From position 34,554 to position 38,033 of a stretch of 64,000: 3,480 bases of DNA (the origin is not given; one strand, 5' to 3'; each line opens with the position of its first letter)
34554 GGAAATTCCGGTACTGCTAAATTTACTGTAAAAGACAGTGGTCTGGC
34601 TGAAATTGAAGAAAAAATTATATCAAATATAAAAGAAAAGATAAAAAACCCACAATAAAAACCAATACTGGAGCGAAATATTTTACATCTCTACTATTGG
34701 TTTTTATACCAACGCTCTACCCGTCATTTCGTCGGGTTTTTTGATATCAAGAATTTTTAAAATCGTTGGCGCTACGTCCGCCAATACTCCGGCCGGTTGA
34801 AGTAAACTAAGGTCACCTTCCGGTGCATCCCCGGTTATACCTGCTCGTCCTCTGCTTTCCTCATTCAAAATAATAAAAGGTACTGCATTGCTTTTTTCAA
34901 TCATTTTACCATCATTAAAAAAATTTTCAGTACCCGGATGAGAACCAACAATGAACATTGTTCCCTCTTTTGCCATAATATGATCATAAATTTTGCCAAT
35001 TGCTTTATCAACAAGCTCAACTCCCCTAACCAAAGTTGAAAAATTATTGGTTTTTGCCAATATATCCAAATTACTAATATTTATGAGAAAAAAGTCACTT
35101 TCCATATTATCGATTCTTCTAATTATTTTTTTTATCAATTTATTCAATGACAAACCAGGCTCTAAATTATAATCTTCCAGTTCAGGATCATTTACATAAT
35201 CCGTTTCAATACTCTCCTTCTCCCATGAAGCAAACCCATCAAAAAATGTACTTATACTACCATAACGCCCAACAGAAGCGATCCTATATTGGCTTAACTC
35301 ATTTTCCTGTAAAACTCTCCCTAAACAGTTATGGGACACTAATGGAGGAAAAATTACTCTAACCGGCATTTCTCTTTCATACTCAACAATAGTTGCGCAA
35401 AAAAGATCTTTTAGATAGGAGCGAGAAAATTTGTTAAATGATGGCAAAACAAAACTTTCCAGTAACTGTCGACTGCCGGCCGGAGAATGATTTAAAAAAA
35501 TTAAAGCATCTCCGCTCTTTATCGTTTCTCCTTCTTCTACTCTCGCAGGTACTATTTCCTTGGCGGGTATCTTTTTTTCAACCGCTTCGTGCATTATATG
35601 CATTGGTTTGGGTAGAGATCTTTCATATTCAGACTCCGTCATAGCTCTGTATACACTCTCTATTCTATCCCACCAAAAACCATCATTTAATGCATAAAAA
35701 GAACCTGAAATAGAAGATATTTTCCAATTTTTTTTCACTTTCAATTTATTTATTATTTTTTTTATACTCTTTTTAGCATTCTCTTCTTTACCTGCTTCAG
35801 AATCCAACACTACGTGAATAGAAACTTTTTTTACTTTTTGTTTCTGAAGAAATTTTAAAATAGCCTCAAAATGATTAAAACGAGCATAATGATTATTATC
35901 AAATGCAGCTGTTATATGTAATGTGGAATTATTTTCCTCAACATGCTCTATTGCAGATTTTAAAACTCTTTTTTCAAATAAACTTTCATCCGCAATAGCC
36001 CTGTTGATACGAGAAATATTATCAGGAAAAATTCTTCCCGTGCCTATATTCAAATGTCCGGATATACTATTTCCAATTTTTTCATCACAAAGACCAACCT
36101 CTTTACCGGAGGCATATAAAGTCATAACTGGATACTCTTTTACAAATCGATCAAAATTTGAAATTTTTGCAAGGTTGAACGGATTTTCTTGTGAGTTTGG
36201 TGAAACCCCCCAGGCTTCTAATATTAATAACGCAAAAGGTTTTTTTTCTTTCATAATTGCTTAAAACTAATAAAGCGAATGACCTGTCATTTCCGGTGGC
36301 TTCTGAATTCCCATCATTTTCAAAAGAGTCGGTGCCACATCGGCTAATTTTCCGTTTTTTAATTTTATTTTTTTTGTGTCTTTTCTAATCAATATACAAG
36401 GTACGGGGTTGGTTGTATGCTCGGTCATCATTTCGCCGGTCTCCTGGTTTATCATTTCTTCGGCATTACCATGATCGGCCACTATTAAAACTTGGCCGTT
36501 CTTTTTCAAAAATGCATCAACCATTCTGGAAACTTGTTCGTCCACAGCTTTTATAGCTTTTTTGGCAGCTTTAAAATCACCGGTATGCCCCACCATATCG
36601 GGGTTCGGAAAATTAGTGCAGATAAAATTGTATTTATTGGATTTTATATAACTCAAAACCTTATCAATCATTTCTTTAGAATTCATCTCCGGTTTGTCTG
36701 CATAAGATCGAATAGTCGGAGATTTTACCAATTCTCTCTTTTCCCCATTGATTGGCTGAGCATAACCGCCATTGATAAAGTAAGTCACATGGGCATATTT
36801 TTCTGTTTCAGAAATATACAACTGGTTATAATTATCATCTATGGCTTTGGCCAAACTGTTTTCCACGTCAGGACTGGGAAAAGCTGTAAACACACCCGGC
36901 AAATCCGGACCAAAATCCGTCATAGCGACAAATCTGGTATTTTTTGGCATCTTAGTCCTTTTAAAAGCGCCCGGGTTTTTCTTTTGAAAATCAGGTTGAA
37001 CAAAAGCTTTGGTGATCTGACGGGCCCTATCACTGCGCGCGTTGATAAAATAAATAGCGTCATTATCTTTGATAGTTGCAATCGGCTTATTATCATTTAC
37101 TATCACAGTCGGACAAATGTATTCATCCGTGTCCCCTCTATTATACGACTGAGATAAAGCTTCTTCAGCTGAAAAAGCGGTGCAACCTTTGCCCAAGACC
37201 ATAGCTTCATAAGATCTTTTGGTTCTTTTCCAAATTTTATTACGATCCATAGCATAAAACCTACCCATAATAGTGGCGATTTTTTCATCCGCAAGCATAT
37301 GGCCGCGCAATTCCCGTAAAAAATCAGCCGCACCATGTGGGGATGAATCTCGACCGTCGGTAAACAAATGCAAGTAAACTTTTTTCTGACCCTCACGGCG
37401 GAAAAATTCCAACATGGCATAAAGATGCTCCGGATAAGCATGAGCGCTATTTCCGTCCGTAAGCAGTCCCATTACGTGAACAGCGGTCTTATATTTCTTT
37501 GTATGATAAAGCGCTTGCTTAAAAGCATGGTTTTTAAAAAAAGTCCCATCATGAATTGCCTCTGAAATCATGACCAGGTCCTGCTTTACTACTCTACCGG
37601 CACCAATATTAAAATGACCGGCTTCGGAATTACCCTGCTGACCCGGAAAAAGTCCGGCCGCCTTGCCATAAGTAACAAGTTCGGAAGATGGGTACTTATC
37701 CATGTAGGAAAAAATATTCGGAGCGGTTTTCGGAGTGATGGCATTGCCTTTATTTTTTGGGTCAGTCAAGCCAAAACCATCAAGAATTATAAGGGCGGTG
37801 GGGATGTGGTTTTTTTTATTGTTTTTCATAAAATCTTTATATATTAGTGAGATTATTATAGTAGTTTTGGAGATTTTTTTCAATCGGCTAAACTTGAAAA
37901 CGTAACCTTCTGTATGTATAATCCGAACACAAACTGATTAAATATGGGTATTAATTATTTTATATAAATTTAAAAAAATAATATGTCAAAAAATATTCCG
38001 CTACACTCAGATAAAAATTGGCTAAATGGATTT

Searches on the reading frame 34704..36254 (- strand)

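Call 8: search_protein_families(library=ncbifam, proteins=[window:34704-36254:-], max_evalue=0.01)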
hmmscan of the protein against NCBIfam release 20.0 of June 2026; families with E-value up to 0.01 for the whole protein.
window:34704-36254:- (516 aa): 4 families
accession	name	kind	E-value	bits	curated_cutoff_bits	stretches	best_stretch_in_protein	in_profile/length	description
TIGR01307.1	pgm_bpd_ind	equivalog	2.5e-99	333.1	330.65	1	6-516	2-504/504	2,3-bisphosphoglycerate-independent phosphoglycerate mutase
NF003897.0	PRK05434.1-5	equivalog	1.6e-73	248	862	1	2-515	3-510/514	2,3-bisphosphoglycerate-independent phosphoglycerate mutase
NF003104.0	PRK04024.1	equivalog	7.4e-05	21.7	489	1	369-440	279-348/412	2,3-bisphosphoglycerate-independent phosphoglycerate mutase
TIGR00306.2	apgM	subfamily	0.0014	17.7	320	1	377-465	283-368/403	2,3-bisphosphoglycerate-independent phosphoglycerate mutase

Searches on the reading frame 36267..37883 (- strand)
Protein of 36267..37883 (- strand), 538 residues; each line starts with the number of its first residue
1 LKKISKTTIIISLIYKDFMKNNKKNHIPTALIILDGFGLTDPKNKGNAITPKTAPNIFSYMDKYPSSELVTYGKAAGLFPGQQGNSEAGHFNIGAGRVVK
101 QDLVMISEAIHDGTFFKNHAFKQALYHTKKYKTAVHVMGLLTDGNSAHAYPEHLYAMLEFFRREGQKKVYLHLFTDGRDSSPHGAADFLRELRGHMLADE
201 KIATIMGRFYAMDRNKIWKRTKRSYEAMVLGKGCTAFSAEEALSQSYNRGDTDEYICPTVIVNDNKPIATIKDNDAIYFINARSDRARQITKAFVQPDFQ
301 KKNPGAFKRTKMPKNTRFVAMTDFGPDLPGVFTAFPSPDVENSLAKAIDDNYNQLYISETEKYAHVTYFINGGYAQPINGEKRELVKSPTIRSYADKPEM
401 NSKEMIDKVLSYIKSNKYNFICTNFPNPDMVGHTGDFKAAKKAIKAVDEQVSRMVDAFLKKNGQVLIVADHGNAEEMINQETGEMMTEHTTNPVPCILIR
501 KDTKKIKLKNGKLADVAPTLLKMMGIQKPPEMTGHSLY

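Call 8: search_protein_families(library=ncbifam, proteins=[window:36267-37883:-], max_evalue=0.01)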
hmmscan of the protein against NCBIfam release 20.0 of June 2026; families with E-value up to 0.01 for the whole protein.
window:36267-37883:- (538 aa): 12 families
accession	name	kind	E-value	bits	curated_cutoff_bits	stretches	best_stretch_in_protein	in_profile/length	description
TIGR01307.1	pgm_bpd_ind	equivalog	1.2e-166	555.2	330.65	1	29-537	3-503/504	2,3-bisphosphoglycerate-independent phosphoglycerate mutase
NF003897.0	PRK05434.1-5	equivalog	3.7e-147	490.9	862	1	27-538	6-511/514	2,3-bisphosphoglycerate-independent phosphoglycerate mutase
NF009049.0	PRK12383.1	equivalog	5.7e-15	55.1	254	1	380-537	251-397/408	phosphopentomutase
NF003766.0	PRK05362.1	equivalog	3.2e-12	45.9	256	1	400-529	261-385/396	phosphopentomutase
TIGR00306.2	apgM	subfamily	1e-09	37.9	320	1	400-502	274-369/403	2,3-bisphosphoglycerate-independent phosphoglycerate mutase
NF003104.0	PRK04024.1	equivalog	2.5e-09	36.4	489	1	394-503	272-370/412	2,3-bisphosphoglycerate-independent phosphoglycerate mutase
TIGR02535.1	hyp_Hser_kinase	hypoth_equivalog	2e-06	26.8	446.3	1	417-504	284-365/397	proposed homoserine kinase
NF003242.0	PRK04200.1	equivalog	1.6e-05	24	426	1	417-507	283-366/395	cofactor-independent phosphoglycerate mutase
NF042991.1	alk_phos_PafA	equivalog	0.00092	17.7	650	1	459-536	471-548/554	alkaline phosphatase PafA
NF038358.1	phophono_PhpG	equivalog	0.0011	17.8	545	1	399-499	290-381/417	CMP-5'-phosphonoformate--3-phosphoglycerate phosphonoformyl transferase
NF003160.0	PRK04135.1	equivalog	0.0026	16.5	468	1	414-505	282-363/403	2,3-bisphosphoglycerate-independent phosphoglycerate mutase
NF010322.0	PRK13759.1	equivalog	0.0086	14.6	481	0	444-537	274-376/486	arylsulfatase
